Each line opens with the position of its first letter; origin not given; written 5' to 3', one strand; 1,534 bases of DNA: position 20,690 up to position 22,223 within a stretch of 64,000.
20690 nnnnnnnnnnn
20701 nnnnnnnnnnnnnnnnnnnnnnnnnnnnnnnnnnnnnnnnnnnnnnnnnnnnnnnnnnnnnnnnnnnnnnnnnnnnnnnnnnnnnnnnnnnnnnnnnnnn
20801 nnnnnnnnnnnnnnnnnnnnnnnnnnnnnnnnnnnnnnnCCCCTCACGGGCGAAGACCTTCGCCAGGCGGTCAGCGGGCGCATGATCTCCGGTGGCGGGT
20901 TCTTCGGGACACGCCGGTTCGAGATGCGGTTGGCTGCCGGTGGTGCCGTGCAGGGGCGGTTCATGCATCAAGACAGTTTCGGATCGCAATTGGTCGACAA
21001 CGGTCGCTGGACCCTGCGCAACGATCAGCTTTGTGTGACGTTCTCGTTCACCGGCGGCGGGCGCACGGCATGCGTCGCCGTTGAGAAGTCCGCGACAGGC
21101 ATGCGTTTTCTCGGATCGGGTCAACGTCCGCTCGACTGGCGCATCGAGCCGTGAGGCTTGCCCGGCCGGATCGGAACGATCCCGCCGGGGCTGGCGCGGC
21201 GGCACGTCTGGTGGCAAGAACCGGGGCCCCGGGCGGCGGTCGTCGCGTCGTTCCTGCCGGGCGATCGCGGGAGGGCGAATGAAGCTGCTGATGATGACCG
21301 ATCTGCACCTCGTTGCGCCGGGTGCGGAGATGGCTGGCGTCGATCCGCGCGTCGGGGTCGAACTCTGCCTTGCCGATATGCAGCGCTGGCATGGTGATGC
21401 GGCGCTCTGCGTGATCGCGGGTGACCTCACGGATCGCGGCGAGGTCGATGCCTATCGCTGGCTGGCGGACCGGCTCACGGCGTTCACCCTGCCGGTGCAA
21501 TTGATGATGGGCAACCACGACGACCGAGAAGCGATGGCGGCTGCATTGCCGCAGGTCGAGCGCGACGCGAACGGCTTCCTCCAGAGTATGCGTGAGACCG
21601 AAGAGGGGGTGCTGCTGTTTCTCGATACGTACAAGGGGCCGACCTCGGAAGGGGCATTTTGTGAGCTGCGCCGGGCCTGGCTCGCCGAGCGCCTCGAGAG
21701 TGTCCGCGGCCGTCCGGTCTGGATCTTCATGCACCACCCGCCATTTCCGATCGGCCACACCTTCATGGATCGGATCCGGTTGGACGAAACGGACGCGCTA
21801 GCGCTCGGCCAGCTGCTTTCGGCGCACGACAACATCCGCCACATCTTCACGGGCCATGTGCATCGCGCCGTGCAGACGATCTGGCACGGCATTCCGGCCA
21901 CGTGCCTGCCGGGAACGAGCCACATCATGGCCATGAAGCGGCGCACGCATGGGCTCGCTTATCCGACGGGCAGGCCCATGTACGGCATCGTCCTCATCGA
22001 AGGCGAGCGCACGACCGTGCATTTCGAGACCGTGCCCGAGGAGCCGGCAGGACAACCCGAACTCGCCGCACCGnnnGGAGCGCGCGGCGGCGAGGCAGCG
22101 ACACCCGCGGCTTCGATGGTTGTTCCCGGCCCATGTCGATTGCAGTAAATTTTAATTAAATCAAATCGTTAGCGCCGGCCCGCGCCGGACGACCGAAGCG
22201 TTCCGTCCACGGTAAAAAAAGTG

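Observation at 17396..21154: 1252-aa fusion of membrane polyferredoxin, 2Fe-2S ferredoxin, FAD/NAD(P) reductase, second TM, Pro/Ala linker and an unknown C-terminal domain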

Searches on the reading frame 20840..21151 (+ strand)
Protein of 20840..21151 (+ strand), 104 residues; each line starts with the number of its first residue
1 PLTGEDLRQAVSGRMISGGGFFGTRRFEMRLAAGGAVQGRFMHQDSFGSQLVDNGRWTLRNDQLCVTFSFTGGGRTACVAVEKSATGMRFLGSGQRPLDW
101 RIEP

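Call 18: search_protein_families(library=pfam, proteins=[window:20840-21151:+], max_evalue=10)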
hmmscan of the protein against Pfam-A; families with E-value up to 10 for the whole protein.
seq(104 aa): 0 families

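Call 43: search_protein_representatives(alignment_id=A2)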
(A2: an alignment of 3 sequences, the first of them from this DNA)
Query: 3 sequences, 104 profile positions. Proteins with E-value up to 0.001 (for the whole library): 113; up to 1e-10: 7; up to 1e-30: 1. The best 113 are listed.
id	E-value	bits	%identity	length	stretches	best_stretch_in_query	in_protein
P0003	2.5e-44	165.6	-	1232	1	1-104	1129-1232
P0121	2.8e-25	104.4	-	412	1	5-103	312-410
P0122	2.1e-23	98.4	-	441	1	2-103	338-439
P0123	5.1e-20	87.5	-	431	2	14-103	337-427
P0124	1.5e-12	63.5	-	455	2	4-94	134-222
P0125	4.3e-12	62.0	-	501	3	6-92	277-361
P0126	6.6e-11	58.3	-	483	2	5-103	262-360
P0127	1.2e-10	57.4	-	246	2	4-103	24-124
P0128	4.2e-10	55.7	-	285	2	41-94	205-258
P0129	5.6e-10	55.3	-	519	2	4-103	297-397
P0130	9.4e-10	54.5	-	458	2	3-94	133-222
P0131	4.3e-09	52.4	-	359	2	6-103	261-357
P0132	6.3e-08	48.7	-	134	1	2-82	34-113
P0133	6.4e-08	48.6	-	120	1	2-97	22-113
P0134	1.2e-07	47.7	-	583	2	10-103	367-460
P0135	1.3e-07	47.7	-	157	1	6-103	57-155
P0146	1.4e-06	44.3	-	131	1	2-100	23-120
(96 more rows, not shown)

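Call 44: search_protein_families(library=pfam, proteins=[P0121, P0122, P0123, P0124, P0125, P0127, P0132, P0133, P0135, P0146], max_evalue=0.01)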
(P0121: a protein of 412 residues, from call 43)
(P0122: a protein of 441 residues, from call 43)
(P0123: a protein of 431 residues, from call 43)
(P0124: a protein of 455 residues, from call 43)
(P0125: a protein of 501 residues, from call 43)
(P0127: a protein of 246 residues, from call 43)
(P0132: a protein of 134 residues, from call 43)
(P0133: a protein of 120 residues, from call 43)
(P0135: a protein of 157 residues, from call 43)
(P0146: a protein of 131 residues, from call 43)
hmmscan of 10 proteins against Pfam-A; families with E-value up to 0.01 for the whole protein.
P0121 (412 aa): 1 family
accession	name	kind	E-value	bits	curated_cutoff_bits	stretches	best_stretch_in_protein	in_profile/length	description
PF00211.25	Guanylate_cyc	-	2.4e-08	34.2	21.9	1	9-153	11-172/183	Adenylate and Guanylate cyclase catalytic domain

P0122 (441 aa): 1 family
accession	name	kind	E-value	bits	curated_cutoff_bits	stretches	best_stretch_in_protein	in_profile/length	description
PF00211.25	Guanylate_cyc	-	4.2e-10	40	21.9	1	8-146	10-164/183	Adenylate and Guanylate cyclase catalytic domain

P0123 (431 aa): 1 family
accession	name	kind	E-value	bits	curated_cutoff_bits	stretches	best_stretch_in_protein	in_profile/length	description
PF00211.25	Guanylate_cyc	-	1.3e-11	44.8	21.9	1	12-171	10-180/183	Adenylate and Guanylate cyclase catalytic domain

P0124 (455 aa): 1 family
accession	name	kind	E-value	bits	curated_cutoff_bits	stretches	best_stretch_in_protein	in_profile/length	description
PF13827.11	DUF4189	-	0.00054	20.9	25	1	51-95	1-46/97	Domain of unknown function (DUF4189)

P0125 (501 aa): 1 family
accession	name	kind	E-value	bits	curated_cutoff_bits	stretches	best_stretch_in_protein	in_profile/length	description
PF14366.11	DUF4410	-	6.8e-08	33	26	1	4-99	19-120/120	Domain of unknown function (DUF4410)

P0127 (246 aa): 1 family
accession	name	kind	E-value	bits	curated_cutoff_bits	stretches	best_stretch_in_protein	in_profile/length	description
PF07676.18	PD40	-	0.0026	18.1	20.9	0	115-130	18-32/38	WD40-like Beta Propeller Repeat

P0132 (134 aa): 0 families

P0133 (120 aa): 0 families

P0135 (157 aa): 0 families

P0146 (131 aa): 0 families
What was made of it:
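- Closest known: Extracytoplasmic C-terminal modules of class III adenylate/guanylate cyclases. Different: No Pfam family covers the domain (calls 18, 44), and its ligand is unknown.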

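Call 58: predict_structure(alignment_id=A5)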
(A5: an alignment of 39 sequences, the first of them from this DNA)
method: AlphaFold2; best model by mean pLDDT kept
length: 104 residues; sequences in the alignment: 39
mean_pLDDT: 93.9   pTM: 0.85
mean pLDDT of the five models: 93.9, 93.3, 92.6, 91.8, 89.2
residues with pLDDT >= 90: 88; 70-90: 16; 50-70: 0; < 50: 0
segments of 3 or more residues with pLDDT < 50: none
pLDDT, mean of each block of 10 residues (from residue 1): 95 95 91 98 83 97 97 95 94 94 91
secondary structure, 60 per line:
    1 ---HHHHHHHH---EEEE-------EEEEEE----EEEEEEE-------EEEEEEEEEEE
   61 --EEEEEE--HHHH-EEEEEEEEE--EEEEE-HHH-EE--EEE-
elements in order: H4-11 E15-18 E26-31 E36-42 E50-60 E63-68 H71-74 E76-84 E87-91 E101-103
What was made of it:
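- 20840..21151 (+): C-terminal extracytoplasmic lipocalin-like beta-barrel domain, aa 1149-1252, with invariant C1213 and C1226. AF2 pLDDT 93.9 and pTM 0.85; one N-terminal helix, a short internal one and eight strands (call 58).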

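Call 61: fold_search(model_id=the predicted structure, library=pdb)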
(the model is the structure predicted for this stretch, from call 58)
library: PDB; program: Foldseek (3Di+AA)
matches with E <= 10: 737; with E <= 0.001: 0
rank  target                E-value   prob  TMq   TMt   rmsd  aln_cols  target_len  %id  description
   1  2z4h_A                1.3e-02  1.00  0.43  0.27   6.7        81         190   16  Crystal structure of the Cpx pathway activator NlpE from Escherichia coli (released 2007-09-04)
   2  2z4i_A                2.2e-02  1.00  0.46  0.28   6.6        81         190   15  Crystal structure of the Cpx pathway activator NlpE from Escherichia coli (released 2007-09-04)
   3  4iab_D                2.6e-02  1.00  0.45  0.36   7.4        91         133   12  Crystal structure of a putative monosaccharide binding protein (BACUNI_03039) from Bacteroides uniformis ATCC 8492 at  (released 2013-02-27)
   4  4gzv_E                2.7e-02  1.00  0.44  0.33   7.4        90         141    8  Crystal structure of a lipocalin family protein (BACOVA_00364) from Bacteroides ovatus ATCC 8483 at 1.95 A resolution (released 2012-11-07)
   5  4iab_B                2.7e-02  0.99  0.43  0.34   7.5        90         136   11  Crystal structure of a putative monosaccharide binding protein (BACUNI_03039) from Bacteroides uniformis ATCC 8492 at  (released 2013-02-27)
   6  4i95_A                2.9e-02  1.00  0.44  0.35   7.3        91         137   11  Crystal structure of a Lipocalin-like protein (BACEGG_00036) from Bacteroides eggerthii DSM 20697 at 1.81 A resolution (released 2012-12-26)
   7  2z4h_B                3.2e-02  1.00  0.47  0.28   6.4        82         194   16  Crystal structure of the Cpx pathway activator NlpE from Escherichia coli (released 2007-09-04)
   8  4gzv_C                3.3e-02  0.99  0.42  0.34   7.3        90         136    8  Crystal structure of a lipocalin family protein (BACOVA_00364) from Bacteroides ovatus ATCC 8483 at 1.95 A resolution (released 2012-11-07)
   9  4gzv_B                3.7e-02  0.99  0.42  0.34   7.3        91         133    9  Crystal structure of a lipocalin family protein (BACOVA_00364) from Bacteroides ovatus ATCC 8483 at 1.95 A resolution (released 2012-11-07)
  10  4gzv_H                4.6e-02  1.00  0.47  0.40   5.1        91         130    6  Crystal structure of a lipocalin family protein (BACOVA_00364) from Bacteroides ovatus ATCC 8483 at 1.95 A resolution (released 2012-11-07)
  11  3ebk_A                6.3e-02  1.00  0.60  0.41   4.9       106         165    8  Crystal structure of major allergens, Bla g 4 from cockroaches (released 2008-12-02)
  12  4n7c                  6.9e-02  1.00  0.59  0.39   4.9       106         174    8  Structural re-examination of native Bla g 4 (released 2014-05-21)
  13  4iab_A                7.3e-02  0.98  0.44  0.33   7.4        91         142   12  Crystal structure of a putative monosaccharide binding protein (BACUNI_03039) from Bacteroides uniformis ATCC 8492 at  (released 2013-02-27)
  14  4gzv_A                7.7e-02  0.99  0.44  0.34   7.3        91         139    9  Crystal structure of a lipocalin family protein (BACOVA_00364) from Bacteroides ovatus ATCC 8483 at 1.95 A resolution (released 2012-11-07)
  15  4hwm                  9.0e-02  0.98  0.49  0.45   5.1       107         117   10  Crystal structure of a lipoprotein YedD (KPN_02420) from Klebsiella pneumoniae subsp. pneumoniae MGH 78578 at 1.38 A res (released 2013-01-02)
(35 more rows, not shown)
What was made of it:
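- On Lipocalin/calycin-like periplasmic barrels (NlpE N-domain, YedD, ToxS): Best Foldseek E-value is 1.3e-2, with TM 0.43-0.60 on the query (call 61).
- It gives a confident lipocalin-like model (calls 58, 61).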

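Call 75: list_cluster_members(proteins=[P0121, P0122, P0123, P0133, P0146, P0001])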
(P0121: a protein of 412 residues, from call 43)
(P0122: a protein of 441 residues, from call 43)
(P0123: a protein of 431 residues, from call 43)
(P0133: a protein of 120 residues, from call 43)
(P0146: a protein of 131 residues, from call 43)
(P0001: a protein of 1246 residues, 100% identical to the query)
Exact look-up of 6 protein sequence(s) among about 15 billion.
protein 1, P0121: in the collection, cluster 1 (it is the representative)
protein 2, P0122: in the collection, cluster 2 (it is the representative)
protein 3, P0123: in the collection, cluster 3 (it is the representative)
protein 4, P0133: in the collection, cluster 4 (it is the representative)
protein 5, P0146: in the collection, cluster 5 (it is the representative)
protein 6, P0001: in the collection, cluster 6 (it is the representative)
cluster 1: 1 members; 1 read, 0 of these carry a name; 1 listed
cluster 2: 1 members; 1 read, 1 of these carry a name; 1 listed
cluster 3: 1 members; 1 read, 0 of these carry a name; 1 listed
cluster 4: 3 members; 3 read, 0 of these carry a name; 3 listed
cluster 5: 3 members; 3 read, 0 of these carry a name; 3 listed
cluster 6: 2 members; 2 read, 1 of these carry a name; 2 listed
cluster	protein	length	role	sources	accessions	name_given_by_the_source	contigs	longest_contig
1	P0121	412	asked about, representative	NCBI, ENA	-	-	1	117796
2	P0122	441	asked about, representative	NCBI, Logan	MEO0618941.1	MAG: adenylate/guanylate cyclase domain-containing protein [Pseudomonadota bacterium]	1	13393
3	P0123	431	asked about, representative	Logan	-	-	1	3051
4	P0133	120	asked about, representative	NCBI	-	-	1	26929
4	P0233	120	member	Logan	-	-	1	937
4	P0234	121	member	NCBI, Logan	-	-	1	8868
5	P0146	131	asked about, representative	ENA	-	-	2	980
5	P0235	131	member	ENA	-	-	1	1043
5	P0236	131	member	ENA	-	-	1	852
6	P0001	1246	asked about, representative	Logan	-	-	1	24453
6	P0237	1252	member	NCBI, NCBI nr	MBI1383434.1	MAG: 2Fe-2S iron-sulfur cluster binding domain-containing protein [Rhizobiales bacterium] | 2Fe-2S iron-sulfur cluster binding domain-containing protein [Hyphomicrobiales bacterium]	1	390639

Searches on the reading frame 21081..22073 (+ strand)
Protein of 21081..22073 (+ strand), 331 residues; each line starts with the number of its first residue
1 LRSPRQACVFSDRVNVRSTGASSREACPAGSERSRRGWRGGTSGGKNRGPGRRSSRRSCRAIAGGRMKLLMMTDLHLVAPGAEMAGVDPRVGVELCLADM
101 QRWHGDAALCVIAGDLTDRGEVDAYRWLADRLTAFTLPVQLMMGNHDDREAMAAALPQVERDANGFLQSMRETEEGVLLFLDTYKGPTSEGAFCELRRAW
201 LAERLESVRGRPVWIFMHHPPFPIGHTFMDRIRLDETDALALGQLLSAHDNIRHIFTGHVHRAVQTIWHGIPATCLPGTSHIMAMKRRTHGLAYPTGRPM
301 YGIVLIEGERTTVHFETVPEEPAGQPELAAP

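Call 8: search_protein_families(library=pfam, proteins=[window:21081-22073:+], max_evalue=0.001)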
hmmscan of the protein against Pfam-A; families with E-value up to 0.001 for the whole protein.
window:21081-22073:+ (331 aa): 1 family
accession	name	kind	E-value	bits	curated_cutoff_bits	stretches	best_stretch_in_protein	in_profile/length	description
PF00149.33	Metallophos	-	3.7e-12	47.5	21.5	1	67-262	1-190/191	Calcineurin-like phosphoesterase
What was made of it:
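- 21279..22076 (+): SpdA/CpdA-like class III cyclic-nucleotide phosphodiesterase gene, 124 bp downstream. It is a local neighbour and not conserved in the family. Pfam Metallophos (call 8).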

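Call 65: search_protein_families(library=padloc, proteins=[window:21081-22073:+], max_evalue=0.001)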
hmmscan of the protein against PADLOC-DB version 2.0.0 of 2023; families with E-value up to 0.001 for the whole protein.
window:21081-22073:+ (331 aa): 0 families

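Call 73: search_protein_families(library=ncbifam, proteins=[window:21081-22073:+], max_evalue=0.001)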
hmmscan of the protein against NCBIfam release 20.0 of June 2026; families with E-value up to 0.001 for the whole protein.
window:21081-22073:+ (331 aa): 2 families
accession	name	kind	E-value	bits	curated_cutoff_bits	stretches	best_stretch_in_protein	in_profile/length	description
NF050112.1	PhdiestSpdARhizob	equivalog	3.4e-60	203.9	400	1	68-316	1-254/264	2', 3'cyclic nucleotide phosphodiesterase SpdA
NF008359.0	PRK11148.1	equivalog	4.2e-24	85.5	225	1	64-279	12-223/275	3',5'-cyclic-AMP phosphodiesterase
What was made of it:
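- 21279..22076 (+): NCBIfam SpdA E 3.4e-60 and CpdA E 4.2e-24, both below their cut-offs (call 73).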
